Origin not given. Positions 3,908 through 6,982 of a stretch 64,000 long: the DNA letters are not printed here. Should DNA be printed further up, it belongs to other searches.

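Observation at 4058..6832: Atypical 924-aa coupling-protein-like ATPase with a large soluble N-terminal domain of unknown function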

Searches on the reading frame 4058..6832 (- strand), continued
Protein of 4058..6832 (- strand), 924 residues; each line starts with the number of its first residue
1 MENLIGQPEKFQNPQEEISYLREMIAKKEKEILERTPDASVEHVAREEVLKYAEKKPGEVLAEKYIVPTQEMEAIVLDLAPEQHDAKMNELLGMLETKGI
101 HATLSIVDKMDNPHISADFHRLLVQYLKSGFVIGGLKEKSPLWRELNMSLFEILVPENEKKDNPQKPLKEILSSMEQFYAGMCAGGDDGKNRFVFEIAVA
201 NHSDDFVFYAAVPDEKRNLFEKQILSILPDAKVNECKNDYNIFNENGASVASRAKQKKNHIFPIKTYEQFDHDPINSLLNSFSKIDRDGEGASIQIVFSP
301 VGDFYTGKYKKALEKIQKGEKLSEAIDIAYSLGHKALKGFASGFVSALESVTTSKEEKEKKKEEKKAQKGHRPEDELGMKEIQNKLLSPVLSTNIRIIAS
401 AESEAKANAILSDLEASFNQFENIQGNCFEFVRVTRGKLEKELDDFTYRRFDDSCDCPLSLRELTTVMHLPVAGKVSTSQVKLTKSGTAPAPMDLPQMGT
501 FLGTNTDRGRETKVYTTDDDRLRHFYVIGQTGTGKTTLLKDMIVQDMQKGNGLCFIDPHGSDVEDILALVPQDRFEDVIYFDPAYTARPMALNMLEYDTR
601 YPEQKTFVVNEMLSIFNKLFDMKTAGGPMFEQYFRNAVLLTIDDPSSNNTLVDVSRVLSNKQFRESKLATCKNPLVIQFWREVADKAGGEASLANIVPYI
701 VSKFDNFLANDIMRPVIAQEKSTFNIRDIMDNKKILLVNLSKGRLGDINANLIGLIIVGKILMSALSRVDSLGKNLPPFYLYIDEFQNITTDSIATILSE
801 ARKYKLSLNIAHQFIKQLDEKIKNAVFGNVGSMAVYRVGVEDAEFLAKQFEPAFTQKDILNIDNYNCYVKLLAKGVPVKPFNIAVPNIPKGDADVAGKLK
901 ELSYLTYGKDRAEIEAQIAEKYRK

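Call 86: search_protein_families(library=phrogs, proteins=[window:4058-6832:-], max_evalue=0.001)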
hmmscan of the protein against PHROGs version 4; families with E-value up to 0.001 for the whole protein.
window:4058-6832:- (924 aa): 3 families
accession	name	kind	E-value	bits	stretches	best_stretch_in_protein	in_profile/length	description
phrog_5156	-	unknown function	8.7e-83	279.8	1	188-920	74-806/824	-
phrog_7035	-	unknown function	5.2e-11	42.6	1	717-822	433-546/969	-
phrog_2666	-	head and packaging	0.00022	21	0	523-563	322-362/555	terminase large subunit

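Call 87: search_dna_similar(query=window:4058-6832:-, collection=phages, mode=protein, max_evalue=0.001, max_rows=25)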
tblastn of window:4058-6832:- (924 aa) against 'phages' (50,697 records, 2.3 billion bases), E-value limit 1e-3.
Records with a match: 12; places in all: 12; records where one place covers at least 80% of the query: 0.
Best place of each record, by identity: <60% 12.
By first word of the organism name: Bacillus 10; Brevibacillus 1; Microcystis 1.
By host as written in the record: Bacillus subtilis 5; Bacillus megaterium str. ATCC 43725 2; Bacillus cereus 2; - 1; Bacillus thuringiensis kurstaki 1; Microcystis wesenbergii 1.
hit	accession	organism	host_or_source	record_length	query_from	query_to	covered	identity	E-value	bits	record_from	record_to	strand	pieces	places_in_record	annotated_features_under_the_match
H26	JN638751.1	Bacillus phage G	Bacillus megaterium str. ATCC 43725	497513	173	872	76%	22.0%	4e-28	129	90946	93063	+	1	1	156: gp156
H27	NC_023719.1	Bacillus phage G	Bacillus megaterium str. ATCC 43725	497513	173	872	76%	22.0%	4e-28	129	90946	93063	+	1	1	156: gp156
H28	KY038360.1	Brevibacillus phage MRSA107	sputum specimen in the respiratory ...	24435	174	867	75%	20.6%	8e-10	69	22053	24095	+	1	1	record has no annotation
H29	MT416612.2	Bacillus phage YungSlug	Bacillus thuringiensis kurstaki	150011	208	889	74%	19.5%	4e-8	64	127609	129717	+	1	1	ATPase domain protein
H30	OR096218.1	Bacillus phage vB_BceS-M2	Bacillus cereus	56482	459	890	47%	20.9%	1e-8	66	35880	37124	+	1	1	lipid A export ATP-binding/permease protein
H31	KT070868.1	Bacillus phage PBC5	Bacillus cereus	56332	459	890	47%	20.7%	2e-8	64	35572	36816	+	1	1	lipid A export ATP-binding/permease protein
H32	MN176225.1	Bacillus phage 031MP004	Bacillus subtilis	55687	721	907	20%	26.8%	1e-8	65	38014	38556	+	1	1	51: ATPase-like protein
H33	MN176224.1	Bacillus phage 031MP002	Bacillus subtilis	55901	721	907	20%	26.8%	1e-8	65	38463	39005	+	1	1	52: ATPase-like protein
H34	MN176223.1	Bacillus phage 031MP003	Bacillus subtilis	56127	721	907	20%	26.8%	1e-8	65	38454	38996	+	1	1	53: ATPase-like protein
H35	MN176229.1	Bacillus phage 055SW001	Bacillus subtilis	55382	721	907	20%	26.3%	7e-8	63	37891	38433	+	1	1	50: ATPase-like protein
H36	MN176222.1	Bacillus phage 022DV001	Bacillus subtilis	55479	721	907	20%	26.3%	7e-8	63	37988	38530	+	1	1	50: ATPase-like protein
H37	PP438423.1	Microcystis phage Mwe-JY31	Microcystis wesenbergii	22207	721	830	12%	32.4%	1e-9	69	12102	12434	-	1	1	hypothetical protein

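Call 89: search_protein_families(library=pfam, proteins=[L012:10824-11456:+, L007:5136-5903:+, L070:5005-5592:+, L066:11985-13349:+, L009:4160-5431:+, L061:11583-11969:+], max_evalue=0.00001)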
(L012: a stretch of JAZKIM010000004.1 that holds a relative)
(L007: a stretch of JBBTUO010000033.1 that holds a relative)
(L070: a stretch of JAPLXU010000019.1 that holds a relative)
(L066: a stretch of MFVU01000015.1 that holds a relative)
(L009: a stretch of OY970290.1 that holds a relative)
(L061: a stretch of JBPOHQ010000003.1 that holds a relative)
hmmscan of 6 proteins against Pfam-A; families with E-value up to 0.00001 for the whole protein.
L012:10824-11456:+ (210 aa): 1 family
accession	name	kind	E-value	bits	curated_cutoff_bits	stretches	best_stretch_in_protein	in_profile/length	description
PF00334.24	NDK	-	3.1e-36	124.6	27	2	102-187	59-134/135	Nucleoside diphosphate kinase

L007:5136-5903:+ (255 aa): 1 family
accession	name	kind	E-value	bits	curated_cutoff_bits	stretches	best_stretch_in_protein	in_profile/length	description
PF00557.29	Peptidase_M24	-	2.8e-43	148.5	23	1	13-247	3-208/208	Metallopeptidase family M24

L070:5005-5592:+ (195 aa): 2 families
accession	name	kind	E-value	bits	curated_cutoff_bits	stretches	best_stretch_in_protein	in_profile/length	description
PF00406.28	ADK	-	4.1e-23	82.6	26.8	1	9-168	2-149/151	Adenylate kinase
PF13207.12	AAA_17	-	3.8e-11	43.9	27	1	9-145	1-133/136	AAA domain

L066:11985-13349:+ (454 aa): 5 families
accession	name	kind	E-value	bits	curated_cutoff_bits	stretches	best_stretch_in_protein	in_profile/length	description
PF10996.14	Beta-Casp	-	2.1e-34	119.1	27.7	1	243-366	2-119/120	Beta-Casp domain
PF00753.33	Lactamase_B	-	7.9e-12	46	22.7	1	21-81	9-67/196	Metallo-beta-lactamase superfamily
PF16661.11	Lactamase_B_6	-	6.3e-11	42.4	27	1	23-178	2-163/193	Metallo-beta-lactamase superfamily domain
PF12706.13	Lactamase_B_2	-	3.6e-10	40.2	27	1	29-207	2-171/200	Beta-lactamase superfamily domain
PF07521.17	RMMBL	-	3.7e-10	40.1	21.6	1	381-444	2-63/63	Zn-dependent metallo-hydrolase RNA specificity domain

L009:4160-5431:+ (423 aa): 1 family
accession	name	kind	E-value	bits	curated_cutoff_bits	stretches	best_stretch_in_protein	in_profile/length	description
PF00344.25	SecY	-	6.3e-97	325.1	32.2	1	71-410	1-305/306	SecY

L061:11583-11969:+ (128 aa): 0 families
